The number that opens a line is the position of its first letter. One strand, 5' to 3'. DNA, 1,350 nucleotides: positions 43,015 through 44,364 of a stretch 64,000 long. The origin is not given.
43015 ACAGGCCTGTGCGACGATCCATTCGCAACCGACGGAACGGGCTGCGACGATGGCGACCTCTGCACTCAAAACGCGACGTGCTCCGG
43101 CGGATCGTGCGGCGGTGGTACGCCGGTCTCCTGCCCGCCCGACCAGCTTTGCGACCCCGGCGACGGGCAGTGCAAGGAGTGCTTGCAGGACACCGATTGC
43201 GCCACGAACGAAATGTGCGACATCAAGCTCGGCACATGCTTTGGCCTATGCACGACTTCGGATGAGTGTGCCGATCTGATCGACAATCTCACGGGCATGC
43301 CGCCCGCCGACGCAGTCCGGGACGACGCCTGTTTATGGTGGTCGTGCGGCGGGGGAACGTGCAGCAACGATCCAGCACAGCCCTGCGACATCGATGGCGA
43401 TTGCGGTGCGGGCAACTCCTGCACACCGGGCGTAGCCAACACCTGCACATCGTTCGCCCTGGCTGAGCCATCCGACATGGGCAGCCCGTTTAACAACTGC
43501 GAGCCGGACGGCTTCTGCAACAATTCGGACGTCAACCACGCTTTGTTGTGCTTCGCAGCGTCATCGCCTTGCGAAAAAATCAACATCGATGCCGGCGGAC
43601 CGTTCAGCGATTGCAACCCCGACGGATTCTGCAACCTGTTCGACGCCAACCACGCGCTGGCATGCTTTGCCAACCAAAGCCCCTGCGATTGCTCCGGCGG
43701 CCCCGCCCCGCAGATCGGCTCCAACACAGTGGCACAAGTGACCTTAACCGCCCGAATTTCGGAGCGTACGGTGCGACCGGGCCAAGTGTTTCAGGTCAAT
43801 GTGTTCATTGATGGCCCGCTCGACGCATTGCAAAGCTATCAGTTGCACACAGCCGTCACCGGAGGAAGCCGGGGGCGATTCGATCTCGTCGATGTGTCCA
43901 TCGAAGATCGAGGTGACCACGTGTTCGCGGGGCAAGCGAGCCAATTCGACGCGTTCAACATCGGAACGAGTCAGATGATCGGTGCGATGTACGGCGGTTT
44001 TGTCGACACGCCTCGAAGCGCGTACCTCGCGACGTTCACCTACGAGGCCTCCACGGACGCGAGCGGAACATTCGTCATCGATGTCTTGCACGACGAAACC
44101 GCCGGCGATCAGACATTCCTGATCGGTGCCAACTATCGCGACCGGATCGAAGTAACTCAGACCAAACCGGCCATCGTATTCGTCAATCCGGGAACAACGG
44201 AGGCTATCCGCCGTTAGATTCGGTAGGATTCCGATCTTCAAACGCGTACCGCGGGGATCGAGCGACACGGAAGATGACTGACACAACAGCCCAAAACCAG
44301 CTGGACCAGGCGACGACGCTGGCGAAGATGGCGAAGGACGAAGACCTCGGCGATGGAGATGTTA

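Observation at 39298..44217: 1,639-aa secreted ADAM-like metzincin with P-domain, Cys-rich repeat array, dockerin-like and cohesin-like modules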

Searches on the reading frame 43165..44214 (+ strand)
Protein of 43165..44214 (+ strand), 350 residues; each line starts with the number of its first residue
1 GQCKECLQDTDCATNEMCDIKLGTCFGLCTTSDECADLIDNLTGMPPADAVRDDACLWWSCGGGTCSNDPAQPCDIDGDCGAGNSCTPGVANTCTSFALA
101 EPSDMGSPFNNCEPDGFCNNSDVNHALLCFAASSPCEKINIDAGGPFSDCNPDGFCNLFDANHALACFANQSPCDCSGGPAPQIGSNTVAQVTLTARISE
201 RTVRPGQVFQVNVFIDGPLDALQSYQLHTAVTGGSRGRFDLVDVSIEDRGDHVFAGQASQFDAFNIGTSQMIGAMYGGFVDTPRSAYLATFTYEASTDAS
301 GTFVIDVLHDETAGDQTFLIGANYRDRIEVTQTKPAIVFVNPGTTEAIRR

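Call 17: find_homologous_proteins(query=A1, max_evalue=0.001)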
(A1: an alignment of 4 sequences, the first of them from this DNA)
Query A1 (4 sequences) (320 aa, profile of the alignment): 133 proteins with E <= 0.001 among 7636 candidates; the best 120 are listed.
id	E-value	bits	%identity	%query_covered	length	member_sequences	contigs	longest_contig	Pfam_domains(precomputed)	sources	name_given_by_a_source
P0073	5.2e-103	362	43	99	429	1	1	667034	-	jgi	jgi:hypothetical protein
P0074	4.1e-102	359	42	96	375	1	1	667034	-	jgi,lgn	jgi:hypothetical protein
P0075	1.1e-101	358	44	92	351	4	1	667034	-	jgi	jgi:hypothetical protein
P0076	2.4e-101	357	40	94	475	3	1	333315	PF00014.29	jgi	jgi:hypothetical protein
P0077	7.2e-101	355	42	97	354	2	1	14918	-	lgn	-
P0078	8.1e-100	352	39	98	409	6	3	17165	PF00526.24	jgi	jgi:hypothetical protein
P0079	8.4e-100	352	42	96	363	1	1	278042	-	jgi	jgi:hypothetical protein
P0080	3.8e-99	350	41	95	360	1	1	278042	-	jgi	jgi:hypothetical protein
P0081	1.5e-98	348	45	100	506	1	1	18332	-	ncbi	-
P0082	1.6e-98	348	40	92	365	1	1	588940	-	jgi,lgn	jgi:hypothetical protein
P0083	3.9e-98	346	60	99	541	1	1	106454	-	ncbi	-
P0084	7.2e-98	346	41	91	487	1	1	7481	-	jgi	jgi:hypothetical protein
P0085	1.5e-97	345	34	98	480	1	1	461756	-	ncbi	-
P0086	3.7e-97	343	37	99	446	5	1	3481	-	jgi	jgi:hypothetical protein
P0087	9.8e-97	342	38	99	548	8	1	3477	-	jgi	jgi:hypothetical protein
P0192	1.4e-44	171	74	45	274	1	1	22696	-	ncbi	-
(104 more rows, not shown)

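Call 28: search_solved_structures(query=A2, max_evalue=10)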
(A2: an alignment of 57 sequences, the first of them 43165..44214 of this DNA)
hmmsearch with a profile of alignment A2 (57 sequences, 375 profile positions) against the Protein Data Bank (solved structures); distinct sequences matched with E-value up to 10: 8.
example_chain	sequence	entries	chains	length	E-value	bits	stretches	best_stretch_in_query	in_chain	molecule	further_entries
1sl4_A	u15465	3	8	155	0.53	12.5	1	75-109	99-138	mDC-SIGN1B type I isoform | CD209 antigen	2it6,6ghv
1k9i_A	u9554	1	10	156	0.54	12.5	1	75-109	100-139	mDC-SIGN1B type I isoform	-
7nl7_A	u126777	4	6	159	0.56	12.5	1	76-109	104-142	DC-SIGN, CRD domain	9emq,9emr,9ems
2xr5_A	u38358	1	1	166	0.62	12.3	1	76-109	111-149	CD209 ANTIGEN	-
2b6b_D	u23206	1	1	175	0.7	12.2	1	76-109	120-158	CD209 antigen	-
7nl6_A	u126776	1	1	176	0.71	12.1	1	76-109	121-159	DC-SIGN, CRD domain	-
9mve_K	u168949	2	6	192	0.85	11.9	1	77-109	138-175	DC-SIGN CRD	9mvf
2xr6_A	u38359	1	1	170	1.2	11.4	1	76-106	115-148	CD209 ANTIGEN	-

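Call 30: predict_structure(alignment_id=A2)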
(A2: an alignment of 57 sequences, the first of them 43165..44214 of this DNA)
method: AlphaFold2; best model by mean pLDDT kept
length: 350 residues; sequences in the alignment: 57
mean_pLDDT: 86.0   pTM: 0.83
mean pLDDT of the five models: 86.0, 85.7, 85.2, 85.1, 84.7
residues with pLDDT >= 90: 212; 70-90: 65; 50-70: 67; < 50: 6
segments of 3 or more residues with pLDDT < 50: 1-3
pLDDT, mean of each block of 10 residues (from residue 1): 49 59 64 78 60 86 76 61 62 63 90 91 96 93 92 94 95 82 88 98 97 98 98 98 97 96 97 97 96 98 97 93 96 98 74
secondary structure, 60 per line:
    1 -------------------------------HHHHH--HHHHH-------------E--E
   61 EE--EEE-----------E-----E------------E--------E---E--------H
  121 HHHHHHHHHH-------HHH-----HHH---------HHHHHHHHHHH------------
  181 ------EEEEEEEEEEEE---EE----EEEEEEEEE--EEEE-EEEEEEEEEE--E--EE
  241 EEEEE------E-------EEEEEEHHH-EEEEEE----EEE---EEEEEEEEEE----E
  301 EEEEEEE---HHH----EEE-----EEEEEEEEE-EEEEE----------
elements in order: H32-36 H39-43 E60-62 E65-67 H120-130 H158-168 E187-198 E208-216 E219-222 E224-233 E239-245 E260-265 E270-275 E280-282 E286-295 E300-307 E318-320 E326-334 E336-340

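Call 32: fold_search(model_id=the predicted structure, library=pdb)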
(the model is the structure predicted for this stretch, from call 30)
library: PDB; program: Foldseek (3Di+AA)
matches with E <= 10: 1985; with E <= 0.001: 94
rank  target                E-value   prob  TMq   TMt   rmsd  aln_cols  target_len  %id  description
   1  6kgf_A                3.2e-08  1.00  0.32  0.69   4.1       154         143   14  Crystal structure of CaDoc0917(R16D)-CaCohA2 complex at pH 8.2 (released 2020-07-08)
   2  6kgf_C                6.7e-08  1.00  0.32  0.68   4.0       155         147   14  Crystal structure of CaDoc0917(R16D)-CaCohA2 complex at pH 8.2 (released 2020-07-08)
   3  4u3s_A                8.5e-08  1.00  0.32  0.61   4.3       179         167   13  Crystal structure of Coh3ScaB-XDoc_M1ScaA complex: A N-terminal interface mutant of type II Cohesin-X-Dockerin complex (released 2015-07-29)
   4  5n5p_A                1.2e-07  1.00  0.31  0.70   4.6       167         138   13  Crystal structure of Ruminococcus flavefaciens' type III complex containing the fifth cohesin from scaffoldin B and th (released 2018-02-28)
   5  4uyp_C                1.5e-07  1.00  0.31  0.66   4.0       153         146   12  High resolution structure of the third cohesin ScaC in complex with the ScaB dockerin with a mutation in the N-termina (released 2015-04-15)
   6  3kcp_A                1.6e-07  1.00  0.31  0.35   4.3       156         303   14  Crystal structure of interacting Clostridium thermocellum multimodular components (released 2010-02-09)
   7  5n5p_C                1.7e-07  1.00  0.31  0.73   4.1       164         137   13  Crystal structure of Ruminococcus flavefaciens' type III complex containing the fifth cohesin from scaffoldin B and th (released 2018-02-28)
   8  4dh2_A                1.9e-07  1.00  0.32  0.63   4.7       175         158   10  Crystal structure of Coh-OlpC(Cthe_0452)-Doc435(Cthe_0435) complex: A novel type I Cohesin-Dockerin complex from Clost (released 2012-11-28)
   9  5lxv_A                2.4e-07  1.00  0.30  0.55   6.0       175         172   12  Crystal structure of Ruminococcus flavefaciens scaffoldin C cohesin in complex with a dockerin from an uncharacterized (released 2016-10-19)
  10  5lxv_C                2.5e-07  1.00  0.30  0.56   5.9       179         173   13  Crystal structure of Ruminococcus flavefaciens scaffoldin C cohesin in complex with a dockerin from an uncharacterized (released 2016-10-19)
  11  1qzn                  2.9e-07  1.00  0.32  0.59   4.2       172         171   13  Crystal Structure Analysis of a type II cohesin domain from the cellulosome of Acetivibrio cellulolyticus (released 2004-09-21)
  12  3ghp_A                2.9e-07  1.00  0.32  0.54   6.7       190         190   13  Structure of the second type II cohesin module from the adaptor ScaA scaffoldin of Acetivibrio cellulolyticus (includi (released 2009-06-23)
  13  6kgd_A                3.3e-07  1.00  0.32  0.68   4.2       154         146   14  Crystal structure of CaDoc0917(R49D)-CaCohA2 complex at pH 8.0 (released 2020-07-08)
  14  4uyp_A                3.7e-07  1.00  0.32  0.69   3.9       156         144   13  High resolution structure of the third cohesin ScaC in complex with the ScaB dockerin with a mutation in the N-termina (released 2015-04-15)
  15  6kge_A                5.3e-07  1.00  0.31  0.68   3.9       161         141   17  Crystal structure of CaDoc0917(R16D)-CaCohA2 complex at pH 5.5 (released 2020-07-08)
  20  9ifr                  1.2e-06  1.00  0.28  0.70   3.5       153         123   15  CLIPPER domain from the Gram-negative fibrillar adhesin "B9T28_05395 (released 2025-11-26)
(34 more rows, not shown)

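Call 33: search_protein_families(library=pfam, alignment_id=A2, max_evalue=1)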
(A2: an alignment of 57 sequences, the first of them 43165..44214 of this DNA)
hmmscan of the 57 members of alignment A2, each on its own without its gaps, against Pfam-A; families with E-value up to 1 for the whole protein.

A. member 1, window:43165-44214:+ (350 aa): 1 family
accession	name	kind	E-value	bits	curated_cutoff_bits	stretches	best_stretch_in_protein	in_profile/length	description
PF05688.17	BIg21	-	0.01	16.8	27.4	1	287-336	56-104/109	Bacterial Immunoglobulin-like 21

B. families by the number of members that match (of 57 scanned): 23 families
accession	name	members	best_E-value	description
PF12971.12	NAGLU_N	2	0.2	Alpha-N-acetylglucosaminidase (NAGLU) N-terminal domain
PF00014.29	Kunitz_BPTI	1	7.2e-58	Kunitz/Bovine pancreatic trypsin inhibitor domain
PF13517.12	FG-GAP_3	1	8.1e-20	FG-GAP-like repeat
PF00526.23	Dicty_CTDC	1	1.1e-05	Dictyostelium (slime mold) repeat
PF02415.23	Chlam_PMP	1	1.4e-05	Chlamydia polymorphic membrane protein (Chlamydia_PMP) repeat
PF14312.12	FG-GAP_2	1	2.1e-05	FG-GAP repeat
PF01839.29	FG-GAP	1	6.8e-05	FG-GAP repeat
PF13229.12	Beta_helix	1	0.0023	Right handed beta helix region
PF05688.17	BIg21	1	0.01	Bacterial Immunoglobulin-like 21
PF21164.2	Dumpy_DPY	1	0.013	Dumpy, DPY module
PF08116.16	Toxin_29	1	0.024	PhTx neurotoxin family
PF03545.18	YopE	1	0.04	Yersinia virulence determinant (YopE)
PF01234.23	NNMT_PNMT_TEMT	1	0.058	NNMT/PNMT/TEMT family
PF18998.6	Flg_new_2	1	0.069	Divergent InlB B-repeat domain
PF00404.24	Dockerin_1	1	0.072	Dockerin type I domain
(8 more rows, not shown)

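Call 45: find_related_loci(query=A2, collection=genome_contigs, flank=8000)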
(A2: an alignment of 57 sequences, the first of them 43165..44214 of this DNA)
Query A2 (350 aa) in genome_contigs; peptide patterns used: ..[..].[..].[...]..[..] (x = any residue, [..] = any of these).
155 stretches matched a pattern; 140 encode a relative of the query (tblastn E <= 1e-3); the best 80 are kept; 75 distinct loci.
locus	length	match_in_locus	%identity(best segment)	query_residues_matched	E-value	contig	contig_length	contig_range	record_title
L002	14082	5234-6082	47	31-349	1e-89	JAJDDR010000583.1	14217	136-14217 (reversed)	MAG: Phycisphaerae bacterium isolate OFTM285 OFTM285_582, whole genome shotgun sequence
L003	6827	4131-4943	47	51-349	1e-86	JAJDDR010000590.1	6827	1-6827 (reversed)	MAG: Phycisphaerae bacterium isolate OFTM285 OFTM285_589, whole genome shotgun sequence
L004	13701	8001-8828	47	48-349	3e-85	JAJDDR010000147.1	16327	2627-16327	MAG: Phycisphaerae bacterium isolate OFTM285 OFTM285_146, whole genome shotgun sequence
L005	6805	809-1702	46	10-343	5e-84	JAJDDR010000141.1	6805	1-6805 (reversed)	MAG: Phycisphaerae bacterium isolate OFTM285 OFTM285_140, whole genome shotgun sequence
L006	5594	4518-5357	46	31-346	2e-82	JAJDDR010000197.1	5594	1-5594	MAG: Phycisphaerae bacterium isolate OFTM285 OFTM285_196, whole genome shotgun sequence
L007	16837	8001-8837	53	74-349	1e-81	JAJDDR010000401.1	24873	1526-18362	MAG: Phycisphaerae bacterium isolate OFTM285 OFTM285_400, whole genome shotgun sequence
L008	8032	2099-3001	44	11-342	3e-79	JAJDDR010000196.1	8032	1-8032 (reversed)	MAG: Phycisphaerae bacterium isolate OFTM285 OFTM285_195, whole genome shotgun sequence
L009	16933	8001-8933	44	18-349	3e-79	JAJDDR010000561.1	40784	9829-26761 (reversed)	MAG: Phycisphaerae bacterium isolate OFTM285 OFTM285_560, whole genome shotgun sequence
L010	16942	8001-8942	43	18-349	5e-79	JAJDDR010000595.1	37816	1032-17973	MAG: Phycisphaerae bacterium isolate OFTM285 OFTM285_594, whole genome shotgun sequence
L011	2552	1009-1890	44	17-349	5e-81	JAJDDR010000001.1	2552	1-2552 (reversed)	MAG: Phycisphaerae bacterium isolate OFTM285 OFTM285_0, whole genome shotgun sequence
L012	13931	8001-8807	46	51-349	6e-78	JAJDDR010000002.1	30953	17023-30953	MAG: Phycisphaerae bacterium isolate OFTM285 OFTM285_1, whole genome shotgun sequence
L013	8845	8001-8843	49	67-336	5e-77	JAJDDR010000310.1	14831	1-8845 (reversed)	MAG: Phycisphaerae bacterium isolate OFTM285 OFTM285_309, whole genome shotgun sequence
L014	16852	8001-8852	43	29-342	5e-77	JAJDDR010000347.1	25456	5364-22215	MAG: Phycisphaerae bacterium isolate OFTM285 OFTM285_346, whole genome shotgun sequence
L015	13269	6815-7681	42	24-349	2e-75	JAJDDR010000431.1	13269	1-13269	MAG: Phycisphaerae bacterium isolate OFTM285 OFTM285_430, whole genome shotgun sequence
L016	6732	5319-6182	46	49-349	5e-75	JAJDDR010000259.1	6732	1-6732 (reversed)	MAG: Phycisphaerae bacterium isolate OFTM285 OFTM285_258, whole genome shotgun sequence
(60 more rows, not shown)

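Call 50: search_protein_families(library=pfam, alignment_id=A5, max_evalue=0.0001)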
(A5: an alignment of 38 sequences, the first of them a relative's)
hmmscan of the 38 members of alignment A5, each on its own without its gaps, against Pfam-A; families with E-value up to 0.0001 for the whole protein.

A. member 1, L057:7473-7997:+ (175 aa): 0 families

B. families by the number of members that match (of 38 scanned): 22 families
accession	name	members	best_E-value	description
PF13517.12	FG-GAP_3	3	7.7e-47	FG-GAP-like repeat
PF01839.29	FG-GAP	3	3.2e-15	FG-GAP repeat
PF04231.19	Endonuclease_1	2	3.5e-28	Endonuclease I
PF00526.23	Dicty_CTDC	2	1.3e-06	Dictyostelium (slime mold) repeat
PF07452.17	CHRD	1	9.8e-41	CHRD domain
PF09118.17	GO-like_E_set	1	1.2e-25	Galactose oxidase-like, Early set domain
PF13229.12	Beta_helix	1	1.5e-23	Right handed beta helix region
PF00200.28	Disintegrin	1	5.3e-23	Disintegrin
PF00932.25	LTD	1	8.2e-22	Lamin Tail Domain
PF03781.23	FGE-sulfatase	1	1.7e-20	Sulfatase-modifying factor enzyme 1-like domain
PF02415.23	Chlam_PMP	1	2.1e-20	Chlamydia polymorphic membrane protein (Chlamydia_PMP) repeat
PF07593.17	UnbV_ASPIC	1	1.5e-19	ASPIC and UnbV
PF07250.17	Glyoxal_oxid_N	1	8.3e-14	Glyoxal oxidase N-terminus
PF13964.12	Kelch_6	1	5.1e-13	Kelch motif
PF01344.31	Kelch_1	1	2.3e-10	Kelch motif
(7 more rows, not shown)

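Call 65: search_protein_representatives(alignment_id=A1)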
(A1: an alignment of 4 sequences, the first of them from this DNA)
Query: 4 sequences, 289 profile positions. Proteins with E-value up to 0.001 (for the whole library): 979; up to 1e-10: 714; up to 1e-30: 352. The best 150 are listed.
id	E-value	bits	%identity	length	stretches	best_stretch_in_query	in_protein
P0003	2.4e-139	480.0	-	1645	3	1-289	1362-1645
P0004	9.5e-139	478.0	-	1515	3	1-282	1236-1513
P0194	1.8e-134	464.0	-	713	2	2-284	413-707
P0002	1.2e-132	458.0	-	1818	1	1-289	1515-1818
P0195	6.1e-128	442.5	-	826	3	2-282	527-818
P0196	7.1e-113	393.1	-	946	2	1-286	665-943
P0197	1.4e-111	388.9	-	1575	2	9-289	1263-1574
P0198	4.7e-111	387.1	-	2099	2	2-289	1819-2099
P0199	1.1e-108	379.3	-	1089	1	2-288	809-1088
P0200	1.3e-107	375.9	-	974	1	6-289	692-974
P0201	1.3e-107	375.8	-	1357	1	4-284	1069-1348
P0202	4.5e-106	370.8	-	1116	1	2-289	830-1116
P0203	1.5e-105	369.1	-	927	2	3-289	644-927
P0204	3.3e-105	367.9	-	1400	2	2-289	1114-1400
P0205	1.9e-104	365.4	-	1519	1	2-284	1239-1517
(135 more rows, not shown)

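Call 76: find_encoding_contigs(protein=P0083, flank=6000, max_places=2)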
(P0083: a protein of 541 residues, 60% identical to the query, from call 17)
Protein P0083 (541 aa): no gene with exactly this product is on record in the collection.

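Call 77: find_encoding_contigs(protein=P0192, flank=6000, max_places=2)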
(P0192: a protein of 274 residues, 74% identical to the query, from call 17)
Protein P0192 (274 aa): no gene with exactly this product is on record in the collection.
